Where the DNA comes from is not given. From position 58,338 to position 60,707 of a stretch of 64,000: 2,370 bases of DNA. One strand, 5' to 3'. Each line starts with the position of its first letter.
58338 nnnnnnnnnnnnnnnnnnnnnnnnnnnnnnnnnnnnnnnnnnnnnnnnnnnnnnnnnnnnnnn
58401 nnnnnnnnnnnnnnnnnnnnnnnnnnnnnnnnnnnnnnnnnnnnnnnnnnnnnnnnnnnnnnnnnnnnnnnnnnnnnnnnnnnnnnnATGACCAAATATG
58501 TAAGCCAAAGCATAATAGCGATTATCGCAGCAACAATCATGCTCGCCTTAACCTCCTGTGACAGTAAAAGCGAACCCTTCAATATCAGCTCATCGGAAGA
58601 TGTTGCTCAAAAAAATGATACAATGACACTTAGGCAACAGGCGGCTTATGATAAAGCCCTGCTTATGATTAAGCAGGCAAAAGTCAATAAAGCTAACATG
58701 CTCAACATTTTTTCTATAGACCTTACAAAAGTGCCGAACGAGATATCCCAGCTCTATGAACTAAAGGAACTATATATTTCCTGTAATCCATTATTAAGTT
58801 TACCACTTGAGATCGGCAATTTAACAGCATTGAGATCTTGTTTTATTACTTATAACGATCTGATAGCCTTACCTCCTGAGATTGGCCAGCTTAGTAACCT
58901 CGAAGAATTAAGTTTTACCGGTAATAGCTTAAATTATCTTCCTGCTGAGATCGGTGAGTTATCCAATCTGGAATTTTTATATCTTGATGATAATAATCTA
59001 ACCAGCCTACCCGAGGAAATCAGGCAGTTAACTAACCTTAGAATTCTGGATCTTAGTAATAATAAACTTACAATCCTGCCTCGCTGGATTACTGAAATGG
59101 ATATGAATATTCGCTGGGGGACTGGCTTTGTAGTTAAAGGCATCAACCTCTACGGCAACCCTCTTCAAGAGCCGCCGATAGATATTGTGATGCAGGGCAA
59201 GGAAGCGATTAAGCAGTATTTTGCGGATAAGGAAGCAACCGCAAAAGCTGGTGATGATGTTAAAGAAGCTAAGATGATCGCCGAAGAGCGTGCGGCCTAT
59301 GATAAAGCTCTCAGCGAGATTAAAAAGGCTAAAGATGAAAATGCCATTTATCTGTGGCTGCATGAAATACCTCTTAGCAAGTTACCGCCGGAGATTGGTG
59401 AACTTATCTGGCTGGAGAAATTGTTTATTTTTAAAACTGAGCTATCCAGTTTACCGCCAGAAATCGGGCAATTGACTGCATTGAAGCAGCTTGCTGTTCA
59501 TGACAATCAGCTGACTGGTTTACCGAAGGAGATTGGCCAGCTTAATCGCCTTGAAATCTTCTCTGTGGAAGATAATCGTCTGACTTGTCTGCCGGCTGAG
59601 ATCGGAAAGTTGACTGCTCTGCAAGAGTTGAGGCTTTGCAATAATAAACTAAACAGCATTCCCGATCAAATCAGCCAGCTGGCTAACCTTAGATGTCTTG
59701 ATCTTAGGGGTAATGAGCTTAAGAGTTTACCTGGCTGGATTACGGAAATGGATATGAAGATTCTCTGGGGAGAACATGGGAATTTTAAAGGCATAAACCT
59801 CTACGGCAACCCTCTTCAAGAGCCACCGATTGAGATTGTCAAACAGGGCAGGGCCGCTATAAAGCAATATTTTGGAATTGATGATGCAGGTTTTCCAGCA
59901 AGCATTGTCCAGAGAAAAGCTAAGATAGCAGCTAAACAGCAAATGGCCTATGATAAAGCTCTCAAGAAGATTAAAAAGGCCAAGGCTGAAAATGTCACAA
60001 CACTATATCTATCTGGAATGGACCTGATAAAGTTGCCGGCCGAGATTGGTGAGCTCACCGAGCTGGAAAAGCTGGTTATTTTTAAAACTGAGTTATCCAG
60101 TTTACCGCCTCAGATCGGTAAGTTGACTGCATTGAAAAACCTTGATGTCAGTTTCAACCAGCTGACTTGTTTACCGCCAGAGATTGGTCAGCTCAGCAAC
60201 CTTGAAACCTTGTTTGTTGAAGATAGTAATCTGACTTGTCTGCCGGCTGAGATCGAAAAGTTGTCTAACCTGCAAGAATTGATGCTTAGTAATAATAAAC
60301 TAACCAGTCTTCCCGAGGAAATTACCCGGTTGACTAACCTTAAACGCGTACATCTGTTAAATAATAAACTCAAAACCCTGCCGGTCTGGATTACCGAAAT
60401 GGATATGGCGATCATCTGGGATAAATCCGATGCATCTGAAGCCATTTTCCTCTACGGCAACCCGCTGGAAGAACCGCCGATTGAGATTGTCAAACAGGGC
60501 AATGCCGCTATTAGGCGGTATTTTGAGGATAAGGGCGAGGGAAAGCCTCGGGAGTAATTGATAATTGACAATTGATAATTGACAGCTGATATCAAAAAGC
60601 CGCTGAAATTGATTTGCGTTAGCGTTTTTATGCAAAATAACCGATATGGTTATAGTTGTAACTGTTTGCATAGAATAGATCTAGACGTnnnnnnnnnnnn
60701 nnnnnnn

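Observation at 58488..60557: Eukaryote-like LRR protein formed by internal triplication of a complete 215-aa module that also exists as a stand-alone gene 22 kb away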

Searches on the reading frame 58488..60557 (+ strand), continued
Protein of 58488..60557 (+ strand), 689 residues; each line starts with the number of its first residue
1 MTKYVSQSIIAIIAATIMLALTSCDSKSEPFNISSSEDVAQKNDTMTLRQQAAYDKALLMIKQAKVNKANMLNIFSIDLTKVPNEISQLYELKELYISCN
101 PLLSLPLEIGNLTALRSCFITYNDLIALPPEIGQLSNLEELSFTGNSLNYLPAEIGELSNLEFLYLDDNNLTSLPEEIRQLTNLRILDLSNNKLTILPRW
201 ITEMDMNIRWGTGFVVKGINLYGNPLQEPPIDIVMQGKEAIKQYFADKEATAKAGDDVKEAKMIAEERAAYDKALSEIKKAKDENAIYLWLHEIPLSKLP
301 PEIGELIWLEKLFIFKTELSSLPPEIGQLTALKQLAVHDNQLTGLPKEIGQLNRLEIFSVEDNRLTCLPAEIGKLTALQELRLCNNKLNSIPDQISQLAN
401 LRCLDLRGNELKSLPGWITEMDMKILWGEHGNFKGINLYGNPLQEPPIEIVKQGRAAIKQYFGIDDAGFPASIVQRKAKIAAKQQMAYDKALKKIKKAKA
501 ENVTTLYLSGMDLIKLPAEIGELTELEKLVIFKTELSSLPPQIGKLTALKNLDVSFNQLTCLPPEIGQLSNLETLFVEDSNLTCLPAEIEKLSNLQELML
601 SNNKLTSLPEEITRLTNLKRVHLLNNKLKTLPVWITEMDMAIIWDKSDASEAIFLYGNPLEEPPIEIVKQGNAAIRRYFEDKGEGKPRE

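Call 74: search_protein_families(library=padloc, proteins=[window:58488-60557:+], max_evalue=0.001)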
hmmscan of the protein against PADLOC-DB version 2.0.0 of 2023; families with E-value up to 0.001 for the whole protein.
window:58488-60557:+ (689 aa): 0 families

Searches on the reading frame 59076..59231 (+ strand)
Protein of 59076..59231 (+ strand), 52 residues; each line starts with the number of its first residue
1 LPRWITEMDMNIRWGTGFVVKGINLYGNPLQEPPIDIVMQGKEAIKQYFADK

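Call 23: find_homologous_proteins(query=A1, max_evalue=0.001)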
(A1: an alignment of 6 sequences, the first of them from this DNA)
Query A1 (6 sequences) (52 aa, profile of the alignment): 1 proteins with E <= 0.001 among 27 candidates.
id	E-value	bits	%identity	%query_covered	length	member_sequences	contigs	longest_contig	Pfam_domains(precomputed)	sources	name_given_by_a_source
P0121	1.1e-14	72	73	63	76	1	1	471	-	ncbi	-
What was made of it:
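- Tried and rejected: The word-indexed search with the 52-aa cap profile returned only one fragment (call 23).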

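Call 32: search_protein_representatives(alignment_id=A1)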
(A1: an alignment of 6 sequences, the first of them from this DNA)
Query: 6 sequences, 52 profile positions. Proteins with E-value up to 0.001 (for the whole library): 738; up to 1e-10: 125; up to 1e-30: 4. The best 150 are listed.
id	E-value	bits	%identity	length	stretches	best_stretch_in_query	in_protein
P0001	1.9e-91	316.0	-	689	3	1-51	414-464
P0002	8.9e-60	214.6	-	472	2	1-52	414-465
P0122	2.2e-40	152.5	-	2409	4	2-51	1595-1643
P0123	9.6e-32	124.9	-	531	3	1-51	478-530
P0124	1.2e-26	108.6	-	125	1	1-52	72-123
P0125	6.9e-26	106.1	-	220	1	1-52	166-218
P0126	2.3e-25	104.4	-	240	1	1-52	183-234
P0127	4.1e-22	94.1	-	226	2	1-50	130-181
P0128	2.4e-20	88.4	-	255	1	1-52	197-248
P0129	1.3e-19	86.1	-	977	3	1-51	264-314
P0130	3.2e-18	81.6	-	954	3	1-50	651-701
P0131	2.9e-17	78.5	-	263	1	1-51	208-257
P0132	4.4e-17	78.0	-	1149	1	2-51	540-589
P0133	6.1e-17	77.5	-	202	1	1-51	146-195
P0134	1.5e-16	76.2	-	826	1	1-51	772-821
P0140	2.0e-15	72.6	-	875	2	1-49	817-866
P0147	1.1e-14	70.3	-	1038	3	22-52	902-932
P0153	2.7e-14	69.0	-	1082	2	1-50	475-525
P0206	1.6e-11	60.2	-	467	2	1-51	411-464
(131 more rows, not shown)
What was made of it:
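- Tried and rejected: The exhaustive representative search was needed (call 32).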

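Call 35: search_protein_families(library=pfam, proteins=[P0122, P0129, P0123, P0130, P0153, P0206, P0147, P0125, P0126, P0128], max_evalue=0.0001)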
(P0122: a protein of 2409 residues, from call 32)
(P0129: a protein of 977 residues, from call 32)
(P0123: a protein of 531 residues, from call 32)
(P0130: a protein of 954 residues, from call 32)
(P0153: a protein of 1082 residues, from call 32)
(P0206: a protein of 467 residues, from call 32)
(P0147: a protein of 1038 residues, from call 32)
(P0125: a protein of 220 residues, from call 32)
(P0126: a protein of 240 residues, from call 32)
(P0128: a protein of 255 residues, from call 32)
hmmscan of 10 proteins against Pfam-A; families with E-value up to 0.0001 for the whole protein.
P0122 (2409 aa): 10 families
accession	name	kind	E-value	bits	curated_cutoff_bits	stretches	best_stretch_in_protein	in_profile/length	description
PF13855.12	LRR_8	-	1.3e-126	412.9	27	21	2258-2315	2-61/61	Leucine rich repeat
PF23598.1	LRR_14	-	1.7e-124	415.6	40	14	2137-2268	42-178/353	Leucine-rich repeat region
PF12799.13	LRR_4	-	3.3e-100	326.3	27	12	1303-1343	1-41/44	Leucine Rich repeats (2 copies)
PF00560.39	LRR_1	-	9.9e-60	186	20.6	0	1828-1848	2-23/23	Leucine Rich Repeat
PF23211.1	LRR_LRWD1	-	5.1e-28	98.5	28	0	2094-2193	14-114/190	Leucine-rich repeat and WD repeat-containing protein 1, LRR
PF23286.1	LRR_13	-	6e-15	56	30.1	0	1377-1549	10-170/210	Disease resistance protein RPS4B-like, leucine-rich repeats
PF14580.12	LRR_9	-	5.9e-10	39.4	30.5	0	1458-1524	58-127/175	Leucine-rich repeat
PF17126.11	RsmF_methylt_CI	-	1.1e-07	32.2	27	0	898-923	12-37/61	RsmF rRNA methyltransferase first C-terminal domain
PF24048.1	LRR_NXF1-5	-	3.6e-05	23.8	30.5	0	1792-1862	46-117/142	NXF1/2/3/5 leucine-rich repeat domain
PF13306.12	LRR_5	-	7.2e-05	23.1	27.7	0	1805-1904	13-110/127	BspA type Leucine rich repeat region (6 copies)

P0129 (977 aa): 7 families
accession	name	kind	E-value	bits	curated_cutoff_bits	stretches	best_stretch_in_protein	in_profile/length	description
PF23598.1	LRR_14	-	2.1e-60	204.8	40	8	471-553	41-121/353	Leucine-rich repeat region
PF13855.12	LRR_8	-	4.6e-60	199.7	27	9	158-215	2-61/61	Leucine rich repeat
PF12799.13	LRR_4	-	3.6e-43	145.1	27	3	408-447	1-40/44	Leucine Rich repeats (2 copies)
PF00560.39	LRR_1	-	1e-28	93.6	20.6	0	502-522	2-23/23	Leucine Rich Repeat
PF23211.1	LRR_LRWD1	-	7.6e-13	49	28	0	449-514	14-78/190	Leucine-rich repeat and WD repeat-containing protein 1, LRR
PF23286.1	LRR_13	-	6.3e-11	42.8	30.1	0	98-233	14-160/210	Disease resistance protein RPS4B-like, leucine-rich repeats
PF00114.24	Pilin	-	4.2e-07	31.3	22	1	867-976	2-108/108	Pilin (bacterial filament)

P0123 (531 aa): 5 families
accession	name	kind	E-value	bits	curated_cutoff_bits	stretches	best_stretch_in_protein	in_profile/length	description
PF12799.13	LRR_4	-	6.3e-29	99.8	27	4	420-460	2-43/44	Leucine Rich repeats (2 copies)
PF13855.12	LRR_8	-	3.9e-18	65.4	27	2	252-307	2-61/61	Leucine rich repeat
PF23598.1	LRR_14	-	4.6e-13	49.1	40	0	422-483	25-90/353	Leucine-rich repeat region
PF19962.4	EAD9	-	7.4e-13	48.5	25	1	5-63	2-60/62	Effector-associated domain 9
PF00560.39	LRR_1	-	3.1e-08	32.6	20.6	0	296-315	1-21/23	Leucine Rich Repeat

P0130 (954 aa): 9 families
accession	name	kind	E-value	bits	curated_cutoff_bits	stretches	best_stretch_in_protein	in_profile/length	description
PF23598.1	LRR_14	-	9.7e-58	196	40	7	516-595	42-119/353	Leucine-rich repeat region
PF13855.12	LRR_8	-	1.2e-45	153.5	27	6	769-826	2-61/61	Leucine rich repeat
PF12799.13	LRR_4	-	2.6e-38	129.6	27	2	522-560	2-43/44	Leucine Rich repeats (2 copies)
PF00560.39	LRR_1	-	4.5e-29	94.7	20.6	0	349-370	1-23/23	Leucine Rich Repeat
PF23211.1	LRR_LRWD1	-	6.5e-10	39.5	28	0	326-409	17-101/190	Leucine-rich repeat and WD repeat-containing protein 1, LRR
PF00656.27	Peptidase_C14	-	1.3e-07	32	21.4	1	66-218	47-212/233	Caspase domain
PF23286.1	LRR_13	-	3e-07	30.8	30.1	0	335-393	14-73/210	Disease resistance protein RPS4B-like, leucine-rich repeats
PF14580.12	LRR_9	-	3e-06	27.3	30.5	0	567-652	42-129/175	Leucine-rich repeat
PF01650.23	Peptidase_C13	-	2.7e-05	24.3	22.8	1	88-195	108-207/258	Peptidase C13 family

P0153 (1082 aa): 8 families
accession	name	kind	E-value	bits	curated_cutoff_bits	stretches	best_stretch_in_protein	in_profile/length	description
PF12799.13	LRR_4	-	4.5e-40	135.2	27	3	263-303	2-43/44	Leucine Rich repeats (2 copies)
PF16095.11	COR-A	-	1.8e-31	109.4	35.3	1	715-849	1-141/143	C-terminal of Roc, COR-A domain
PF25497.1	COR-B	-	7.1e-31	107.4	27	1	867-1012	2-145/145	C-terminal of Roc, COR-B domain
PF08477.19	Roc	-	9.9e-21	74.6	27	1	540-656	1-117/119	Ras of Complex, Roc, domain of DAPkinase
PF13855.12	LRR_8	-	9.7e-13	48.1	27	0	285-340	2-61/61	Leucine rich repeat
PF00071.28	Ras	-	3.7e-08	33.6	21.6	1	540-656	1-112/162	Ras family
PF14580.12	LRR_9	-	6.3e-07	29.5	30.5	0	265-364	22-127/175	Leucine-rich repeat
PF23211.1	LRR_LRWD1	-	6.9e-06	26.3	28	0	408-475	34-101/190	Leucine-rich repeat and WD repeat-containing protein 1, LRR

P0206 (467 aa): 6 families
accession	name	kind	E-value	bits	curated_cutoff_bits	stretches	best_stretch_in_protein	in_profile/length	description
PF23598.1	LRR_14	-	3.8e-40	138.2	40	5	332-396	52-114/353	Leucine-rich repeat region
PF13855.12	LRR_8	-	3.2e-38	129.7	27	6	328-385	2-61/61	Leucine rich repeat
PF12799.13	LRR_4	-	4e-28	97.2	27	3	86-124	1-39/44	Leucine Rich repeats (2 copies)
PF00560.39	LRR_1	-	5.4e-24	79.6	20.6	0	87-108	1-23/23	Leucine Rich Repeat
PF23211.1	LRR_LRWD1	-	2.1e-07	31.3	28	0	68-146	21-100/190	Leucine-rich repeat and WD repeat-containing protein 1, LRR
PF23286.1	LRR_13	-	1.7e-05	25.1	30.1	0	91-139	10-57/210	Disease resistance protein RPS4B-like, leucine-rich repeats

P0147 (1038 aa): 9 families
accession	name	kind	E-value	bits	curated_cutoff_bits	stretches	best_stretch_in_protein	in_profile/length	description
PF12799.13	LRR_4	-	2.9e-22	78.6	27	0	854-894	1-43/44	Leucine Rich repeats (2 copies)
PF23598.1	LRR_14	-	5.1e-18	65.4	40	0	830-899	24-91/353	Leucine-rich repeat region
PF13855.12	LRR_8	-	7.9e-16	58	27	0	854-895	1-42/61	Leucine rich repeat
PF24758.1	LRR_At5g56370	-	3.6e-13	50.2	27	0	332-446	8-117/227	FBD-associated F-box protein At5g56370, LRR repeats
PF13516.12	LRR_6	-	4.5e-10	39.3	23.4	0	88-109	3-23/24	Leucine Rich repeat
PF24048.1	LRR_NXF1-5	-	1.2e-09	38.3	30.5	0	122-180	35-95/142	NXF1/2/3/5 leucine-rich repeat domain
PF23247.1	LRR_RPS2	-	8.3e-08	32.8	27.9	0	796-840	22-67/160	Plant disease resistance protein RPS2-like, leucine-rich repeats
PF23622.1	LRR_At1g61320_AtMIF1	-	9.7e-08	32.2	26.9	0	776-863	92-170/384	At1g61320/AtMIF1, LRR domain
PF25013.1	LRR_Zer-1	-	2.3e-05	25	27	0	592-687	8-101/137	Zer-1-like, Leucine-rich repeats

P0125 (220 aa): 4 families
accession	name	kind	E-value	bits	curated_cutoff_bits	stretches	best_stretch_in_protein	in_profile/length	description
PF13855.12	LRR_8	-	5.4e-26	90.6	27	4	106-163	2-61/61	Leucine rich repeat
PF23598.1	LRR_14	-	2.9e-21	76.1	40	2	64-136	52-122/353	Leucine-rich repeat region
PF12799.13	LRR_4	-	4.2e-14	52.7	27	1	82-120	1-39/44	Leucine Rich repeats (2 copies)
PF00560.39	LRR_1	-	4.1e-12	44.2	20.6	0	84-103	2-22/23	Leucine Rich Repeat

P0126 (240 aa): 4 families
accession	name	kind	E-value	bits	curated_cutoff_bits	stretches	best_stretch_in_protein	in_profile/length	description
PF23598.1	LRR_14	-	1.6e-29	103.2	40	3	58-130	52-122/353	Leucine-rich repeat region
PF13855.12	LRR_8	-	2.6e-19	69.2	27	3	122-180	1-61/61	Leucine rich repeat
PF12799.13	LRR_4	-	3.4e-17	62.5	27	3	123-160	2-39/44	Leucine Rich repeats (2 copies)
PF00560.39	LRR_1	-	7.7e-12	43.4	20.6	0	78-98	2-23/23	Leucine Rich Repeat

P0128 (255 aa): 4 families
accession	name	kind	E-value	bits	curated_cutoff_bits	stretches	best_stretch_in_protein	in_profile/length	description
PF23598.1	LRR_14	-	4.1e-20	72.3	40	3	154-204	42-92/353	Leucine-rich repeat region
PF13855.12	LRR_8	-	3.9e-09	36.6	27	1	137-194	2-61/61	Leucine rich repeat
PF00560.39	LRR_1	-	1.2e-06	27.9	20.6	0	138-158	2-23/23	Leucine Rich Repeat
PF12799.13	LRR_4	-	2e-05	25.1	27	0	92-128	3-39/44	Leucine Rich repeats (2 copies)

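Call 37: find_encoding_contigs(protein=P0128, flank=8000, max_places=4)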
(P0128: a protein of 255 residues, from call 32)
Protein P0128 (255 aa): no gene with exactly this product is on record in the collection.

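Call 38: find_encoding_contigs(protein=P0126, flank=8000, max_places=4)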
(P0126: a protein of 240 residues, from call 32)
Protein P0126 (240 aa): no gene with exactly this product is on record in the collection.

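Call 61: search_solved_structures(query=A1, max_evalue=10, show_alignments=4)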
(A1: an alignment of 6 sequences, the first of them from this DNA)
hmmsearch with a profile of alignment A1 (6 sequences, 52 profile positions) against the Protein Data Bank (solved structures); distinct sequences matched with E-value up to 10: 18.
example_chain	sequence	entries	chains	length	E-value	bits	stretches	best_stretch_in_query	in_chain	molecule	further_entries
5il7_A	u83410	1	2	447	4.9e-17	65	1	1-50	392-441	Rab family protein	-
8r4b_A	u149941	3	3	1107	6.8e-17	64.5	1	1-50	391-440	Rab family protein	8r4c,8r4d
6hlu_A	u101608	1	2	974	9.3e-17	64.1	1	1-50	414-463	Rab family protein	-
4wnr_A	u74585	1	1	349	1.1e-09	41.4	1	27-50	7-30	Leucine-rich-repeat protein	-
3dpu_A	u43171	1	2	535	8.6e-08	35.3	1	28-50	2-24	Rab family protein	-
9nsw_A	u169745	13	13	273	0.014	18.6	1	22-52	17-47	Beta-lactamase OXA-23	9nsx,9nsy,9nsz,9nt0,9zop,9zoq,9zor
5wi3_B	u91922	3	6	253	0.04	17.2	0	29-52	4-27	OXA-239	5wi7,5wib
4x55_A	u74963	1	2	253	0.041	17.2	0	29-52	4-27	Beta-lactamase OXA-225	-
9ijj_4X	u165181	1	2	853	0.1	15.9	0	19-39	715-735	Leucine-rich repeat and death domain-containing protein 1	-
3ipr_A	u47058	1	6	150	0.42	13.9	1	20-48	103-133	PTS system, IIA component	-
3kl4_A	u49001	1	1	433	0.93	12.8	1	21-43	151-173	Signal recognition 54 kDa protein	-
1qzw_A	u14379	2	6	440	0.96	12.8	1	21-43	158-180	Signal recognition 54 kDa protein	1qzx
6n6t_A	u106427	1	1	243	1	12.7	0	21-32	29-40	Beta-lactamase oxa23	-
4jf4_A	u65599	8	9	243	1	12.7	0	21-32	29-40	Beta-lactamase | Beta-lactamase OXA-23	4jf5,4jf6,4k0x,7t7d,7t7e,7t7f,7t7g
4k0w_A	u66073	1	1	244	1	12.7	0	21-32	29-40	Beta-lactamase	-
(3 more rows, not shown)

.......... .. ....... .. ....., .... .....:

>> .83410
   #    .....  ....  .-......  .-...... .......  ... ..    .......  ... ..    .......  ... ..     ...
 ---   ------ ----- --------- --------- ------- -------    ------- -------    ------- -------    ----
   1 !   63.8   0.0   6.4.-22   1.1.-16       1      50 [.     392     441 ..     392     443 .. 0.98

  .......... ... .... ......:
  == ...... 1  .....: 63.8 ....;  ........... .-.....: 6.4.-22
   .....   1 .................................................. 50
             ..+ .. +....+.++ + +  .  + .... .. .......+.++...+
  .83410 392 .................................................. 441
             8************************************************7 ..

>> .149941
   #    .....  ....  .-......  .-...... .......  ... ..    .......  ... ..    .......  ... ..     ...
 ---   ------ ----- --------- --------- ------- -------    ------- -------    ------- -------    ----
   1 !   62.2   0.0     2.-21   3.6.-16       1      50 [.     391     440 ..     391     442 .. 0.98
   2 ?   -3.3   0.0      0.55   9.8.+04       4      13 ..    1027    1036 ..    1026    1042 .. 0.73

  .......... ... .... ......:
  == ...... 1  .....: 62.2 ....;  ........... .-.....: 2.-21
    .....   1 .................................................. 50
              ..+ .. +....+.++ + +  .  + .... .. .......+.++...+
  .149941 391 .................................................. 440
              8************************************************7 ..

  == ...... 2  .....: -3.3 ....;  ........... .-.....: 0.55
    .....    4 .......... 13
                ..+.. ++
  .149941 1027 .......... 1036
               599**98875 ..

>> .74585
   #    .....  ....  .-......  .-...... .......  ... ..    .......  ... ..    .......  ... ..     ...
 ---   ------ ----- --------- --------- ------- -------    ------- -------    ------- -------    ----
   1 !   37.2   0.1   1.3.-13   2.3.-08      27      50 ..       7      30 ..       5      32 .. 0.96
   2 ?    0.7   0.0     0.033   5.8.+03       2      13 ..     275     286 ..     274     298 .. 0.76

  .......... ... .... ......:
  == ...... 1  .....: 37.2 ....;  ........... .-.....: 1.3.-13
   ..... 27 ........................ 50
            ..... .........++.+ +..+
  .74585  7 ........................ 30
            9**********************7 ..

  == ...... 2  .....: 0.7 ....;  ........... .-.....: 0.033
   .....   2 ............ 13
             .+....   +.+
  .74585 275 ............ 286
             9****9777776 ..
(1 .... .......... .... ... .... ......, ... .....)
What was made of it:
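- On Roco-type LRR domain (a domain type, not the Roco protein family): Cap profile against the PDB: CtRoco 5il7, 8r4b and 6hlu at residues 392-441, E 5e-17 to 9e-17, profile positions 1-50 of 52 (call 61).
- Closest known: LRR domain of bacterial Roco proteins. Same: The same C-terminal cap, including the W...W hairpin and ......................: E 5e-17, full cap coverage at CtRoco residues 392-441 (call 61).
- RocCOR constructs 4wnr and 3dpu begin with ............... (call 61).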

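Call 62: list_cluster_members(proteins=[P0122, P0123, P0129, P0130, P0153, P0206, P0132, P0134, P0140])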
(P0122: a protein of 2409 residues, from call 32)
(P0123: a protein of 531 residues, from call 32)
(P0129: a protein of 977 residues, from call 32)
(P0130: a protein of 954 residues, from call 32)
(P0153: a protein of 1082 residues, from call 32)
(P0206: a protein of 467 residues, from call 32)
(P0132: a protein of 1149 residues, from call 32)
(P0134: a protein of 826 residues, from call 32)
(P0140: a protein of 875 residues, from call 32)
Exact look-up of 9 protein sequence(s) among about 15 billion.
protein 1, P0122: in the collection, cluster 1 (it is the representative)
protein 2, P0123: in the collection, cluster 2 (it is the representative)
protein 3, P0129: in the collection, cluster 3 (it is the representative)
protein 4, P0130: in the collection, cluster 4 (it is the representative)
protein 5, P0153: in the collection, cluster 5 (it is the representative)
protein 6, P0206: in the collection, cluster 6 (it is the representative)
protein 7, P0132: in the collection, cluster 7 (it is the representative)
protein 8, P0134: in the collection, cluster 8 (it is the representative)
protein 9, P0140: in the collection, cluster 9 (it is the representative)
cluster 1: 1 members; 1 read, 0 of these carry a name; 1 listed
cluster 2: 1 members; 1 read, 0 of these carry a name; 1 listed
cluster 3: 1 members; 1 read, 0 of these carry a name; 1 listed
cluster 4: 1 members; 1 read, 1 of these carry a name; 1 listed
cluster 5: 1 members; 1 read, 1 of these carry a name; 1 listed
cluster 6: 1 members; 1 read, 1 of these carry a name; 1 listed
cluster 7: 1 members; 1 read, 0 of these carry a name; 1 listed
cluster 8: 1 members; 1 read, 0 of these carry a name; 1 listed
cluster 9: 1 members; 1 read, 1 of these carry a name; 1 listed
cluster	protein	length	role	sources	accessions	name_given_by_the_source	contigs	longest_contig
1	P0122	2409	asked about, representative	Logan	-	-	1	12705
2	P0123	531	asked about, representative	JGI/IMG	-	-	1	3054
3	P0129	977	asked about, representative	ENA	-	-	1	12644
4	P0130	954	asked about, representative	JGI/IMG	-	Leucine-rich repeat (LRR) protein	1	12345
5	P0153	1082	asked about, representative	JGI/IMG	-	Leucine-rich repeat (LRR) protein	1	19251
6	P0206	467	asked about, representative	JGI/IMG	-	Leucine-rich repeat (LRR) protein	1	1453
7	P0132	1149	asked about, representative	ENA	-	-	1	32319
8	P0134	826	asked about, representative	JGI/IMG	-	-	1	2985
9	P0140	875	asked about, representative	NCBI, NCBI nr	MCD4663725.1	MAG: hypothetical protein K8R68_00545, partial [Bacteroidales bacterium] | hypothetical protein [Bacteroidales bacterium]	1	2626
